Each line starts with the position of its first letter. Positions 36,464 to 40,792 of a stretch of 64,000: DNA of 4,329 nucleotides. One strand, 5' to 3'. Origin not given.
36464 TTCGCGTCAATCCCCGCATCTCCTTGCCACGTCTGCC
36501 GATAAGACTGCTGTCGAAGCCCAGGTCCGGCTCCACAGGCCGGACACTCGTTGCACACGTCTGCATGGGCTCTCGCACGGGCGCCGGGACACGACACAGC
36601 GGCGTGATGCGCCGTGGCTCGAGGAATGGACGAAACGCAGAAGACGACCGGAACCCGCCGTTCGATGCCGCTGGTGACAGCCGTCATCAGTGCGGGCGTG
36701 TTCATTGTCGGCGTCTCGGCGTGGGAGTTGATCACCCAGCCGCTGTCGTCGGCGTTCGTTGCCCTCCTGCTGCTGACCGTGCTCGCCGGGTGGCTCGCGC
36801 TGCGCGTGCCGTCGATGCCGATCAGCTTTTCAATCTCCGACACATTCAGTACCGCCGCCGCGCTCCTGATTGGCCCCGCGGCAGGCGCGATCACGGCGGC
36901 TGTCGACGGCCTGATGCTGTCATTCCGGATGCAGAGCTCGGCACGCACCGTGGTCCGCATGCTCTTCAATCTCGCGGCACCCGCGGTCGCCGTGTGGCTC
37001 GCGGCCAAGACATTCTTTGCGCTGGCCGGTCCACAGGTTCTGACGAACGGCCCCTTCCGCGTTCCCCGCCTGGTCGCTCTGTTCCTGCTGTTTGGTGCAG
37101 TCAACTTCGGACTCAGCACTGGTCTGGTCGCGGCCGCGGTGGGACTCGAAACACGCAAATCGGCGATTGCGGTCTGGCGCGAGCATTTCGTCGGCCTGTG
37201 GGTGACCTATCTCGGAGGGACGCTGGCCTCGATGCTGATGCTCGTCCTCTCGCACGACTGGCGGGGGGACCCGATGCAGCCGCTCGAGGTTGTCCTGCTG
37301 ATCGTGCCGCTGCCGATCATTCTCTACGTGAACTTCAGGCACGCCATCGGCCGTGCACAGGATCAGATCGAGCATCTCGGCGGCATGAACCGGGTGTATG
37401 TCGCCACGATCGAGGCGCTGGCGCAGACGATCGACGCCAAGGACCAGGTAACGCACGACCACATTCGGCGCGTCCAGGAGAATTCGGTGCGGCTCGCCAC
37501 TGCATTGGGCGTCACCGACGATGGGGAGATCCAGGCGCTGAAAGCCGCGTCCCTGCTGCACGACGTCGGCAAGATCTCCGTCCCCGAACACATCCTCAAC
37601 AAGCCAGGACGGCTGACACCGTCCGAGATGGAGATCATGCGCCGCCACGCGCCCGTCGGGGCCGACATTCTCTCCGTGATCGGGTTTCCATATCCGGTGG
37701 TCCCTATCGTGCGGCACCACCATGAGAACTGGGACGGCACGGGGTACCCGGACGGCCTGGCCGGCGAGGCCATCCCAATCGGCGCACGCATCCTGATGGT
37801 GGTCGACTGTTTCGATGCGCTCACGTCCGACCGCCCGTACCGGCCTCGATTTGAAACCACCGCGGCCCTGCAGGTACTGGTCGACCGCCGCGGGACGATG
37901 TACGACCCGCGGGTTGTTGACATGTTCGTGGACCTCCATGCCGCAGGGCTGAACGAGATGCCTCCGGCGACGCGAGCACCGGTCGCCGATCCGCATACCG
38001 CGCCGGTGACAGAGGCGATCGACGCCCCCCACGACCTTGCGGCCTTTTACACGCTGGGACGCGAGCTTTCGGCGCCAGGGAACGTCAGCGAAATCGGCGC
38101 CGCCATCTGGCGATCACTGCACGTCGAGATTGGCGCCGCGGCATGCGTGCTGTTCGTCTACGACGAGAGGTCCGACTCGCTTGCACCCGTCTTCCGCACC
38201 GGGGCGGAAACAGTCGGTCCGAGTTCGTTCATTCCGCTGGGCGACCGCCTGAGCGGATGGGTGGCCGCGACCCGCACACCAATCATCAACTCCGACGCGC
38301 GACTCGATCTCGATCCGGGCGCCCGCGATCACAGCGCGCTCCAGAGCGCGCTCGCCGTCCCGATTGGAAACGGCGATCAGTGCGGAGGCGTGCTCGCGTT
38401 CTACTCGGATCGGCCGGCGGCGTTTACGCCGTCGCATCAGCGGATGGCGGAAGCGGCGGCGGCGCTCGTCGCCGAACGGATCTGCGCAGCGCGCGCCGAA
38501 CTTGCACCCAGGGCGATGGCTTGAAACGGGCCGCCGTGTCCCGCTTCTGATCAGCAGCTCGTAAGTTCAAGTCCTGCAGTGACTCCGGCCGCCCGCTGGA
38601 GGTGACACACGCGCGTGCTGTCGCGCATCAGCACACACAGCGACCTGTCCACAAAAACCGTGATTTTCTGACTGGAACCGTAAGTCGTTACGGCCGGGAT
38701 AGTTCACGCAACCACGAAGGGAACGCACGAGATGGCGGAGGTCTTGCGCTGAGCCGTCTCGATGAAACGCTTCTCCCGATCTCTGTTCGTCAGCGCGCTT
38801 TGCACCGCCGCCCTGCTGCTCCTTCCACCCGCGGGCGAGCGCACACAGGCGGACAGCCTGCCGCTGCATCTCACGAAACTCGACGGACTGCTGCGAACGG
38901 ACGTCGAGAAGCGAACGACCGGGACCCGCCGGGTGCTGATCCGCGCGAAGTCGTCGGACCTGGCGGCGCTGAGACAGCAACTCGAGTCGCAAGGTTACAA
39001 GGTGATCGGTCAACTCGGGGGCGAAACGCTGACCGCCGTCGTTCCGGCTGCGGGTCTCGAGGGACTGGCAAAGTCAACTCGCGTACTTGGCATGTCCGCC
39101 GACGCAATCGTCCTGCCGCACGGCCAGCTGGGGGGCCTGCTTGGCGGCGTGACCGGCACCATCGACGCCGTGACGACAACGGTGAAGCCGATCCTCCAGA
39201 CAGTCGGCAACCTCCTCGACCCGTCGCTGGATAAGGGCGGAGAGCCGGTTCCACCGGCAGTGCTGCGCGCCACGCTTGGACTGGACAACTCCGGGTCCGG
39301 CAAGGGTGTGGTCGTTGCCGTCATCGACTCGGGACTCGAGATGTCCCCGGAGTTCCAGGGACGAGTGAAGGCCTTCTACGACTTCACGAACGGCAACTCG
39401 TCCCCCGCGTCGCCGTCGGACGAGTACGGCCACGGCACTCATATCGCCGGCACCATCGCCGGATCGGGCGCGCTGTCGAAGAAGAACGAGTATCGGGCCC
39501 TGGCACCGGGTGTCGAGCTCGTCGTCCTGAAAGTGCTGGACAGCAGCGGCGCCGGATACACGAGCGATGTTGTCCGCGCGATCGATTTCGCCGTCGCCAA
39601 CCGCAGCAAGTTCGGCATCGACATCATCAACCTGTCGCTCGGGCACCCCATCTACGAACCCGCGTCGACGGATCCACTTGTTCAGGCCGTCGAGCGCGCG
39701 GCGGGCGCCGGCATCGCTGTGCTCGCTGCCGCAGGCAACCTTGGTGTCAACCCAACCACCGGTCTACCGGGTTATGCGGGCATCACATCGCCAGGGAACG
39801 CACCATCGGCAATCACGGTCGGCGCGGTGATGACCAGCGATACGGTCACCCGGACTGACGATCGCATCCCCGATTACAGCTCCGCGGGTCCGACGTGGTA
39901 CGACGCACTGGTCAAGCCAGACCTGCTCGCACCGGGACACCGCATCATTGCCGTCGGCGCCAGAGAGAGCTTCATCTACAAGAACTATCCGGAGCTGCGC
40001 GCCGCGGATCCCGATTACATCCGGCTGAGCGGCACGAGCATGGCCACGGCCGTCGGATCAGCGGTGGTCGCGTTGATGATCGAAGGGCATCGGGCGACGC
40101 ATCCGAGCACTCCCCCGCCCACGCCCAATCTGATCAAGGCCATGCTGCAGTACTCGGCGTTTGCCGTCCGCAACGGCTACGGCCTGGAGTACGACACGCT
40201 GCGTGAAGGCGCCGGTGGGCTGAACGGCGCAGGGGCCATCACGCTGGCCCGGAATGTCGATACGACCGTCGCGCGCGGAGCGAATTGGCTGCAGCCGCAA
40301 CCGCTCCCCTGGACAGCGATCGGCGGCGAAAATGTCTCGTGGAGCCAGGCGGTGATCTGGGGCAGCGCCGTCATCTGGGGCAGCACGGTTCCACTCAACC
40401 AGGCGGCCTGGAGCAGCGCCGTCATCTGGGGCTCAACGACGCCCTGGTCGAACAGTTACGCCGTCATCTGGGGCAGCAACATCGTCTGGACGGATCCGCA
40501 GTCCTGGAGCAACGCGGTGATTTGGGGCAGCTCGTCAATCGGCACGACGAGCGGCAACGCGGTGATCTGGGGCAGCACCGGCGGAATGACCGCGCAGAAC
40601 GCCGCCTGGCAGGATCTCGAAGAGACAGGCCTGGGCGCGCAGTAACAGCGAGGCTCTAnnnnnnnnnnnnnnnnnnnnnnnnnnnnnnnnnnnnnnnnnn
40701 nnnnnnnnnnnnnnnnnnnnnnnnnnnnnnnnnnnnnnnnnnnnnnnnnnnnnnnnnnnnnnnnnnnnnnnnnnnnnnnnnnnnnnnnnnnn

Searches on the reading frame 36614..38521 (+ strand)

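Call 51: search_protein_families(library=pfam, proteins=[window:36614-38521:+], max_evalue=0.0001)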
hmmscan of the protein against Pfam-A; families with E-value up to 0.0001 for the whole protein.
window:36614-38521:+ (636 aa): 5 families
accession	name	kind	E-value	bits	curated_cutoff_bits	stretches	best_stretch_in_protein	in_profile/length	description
PF13487.12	HD_5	-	1.1e-40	139.6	27.2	1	269-434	3-170/170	HD domain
PF01966.28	HD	-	3.1e-20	73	22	1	282-402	3-115/116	HD domain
PF13492.12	GAF_3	-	3.3e-13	50.6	27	1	507-623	18-127/129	GAF domain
PF13185.12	GAF_2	-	3.3e-13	50.5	28.6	1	493-620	6-132/136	GAF domain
PF01590.32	GAF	-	4e-10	40.8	22.4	1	499-622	10-132/133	GAF domain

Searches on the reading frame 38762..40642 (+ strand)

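Call 51: search_protein_families(library=pfam, proteins=[window:38762-40642:+], max_evalue=0.0001)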
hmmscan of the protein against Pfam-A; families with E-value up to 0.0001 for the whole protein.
window:38762-40642:+ (627 aa): 1 family
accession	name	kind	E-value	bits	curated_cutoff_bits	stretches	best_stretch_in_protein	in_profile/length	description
PF00082.27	Peptidase_S8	-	6.5e-44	150.8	21.8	1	180-466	1-273/288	Subtilase family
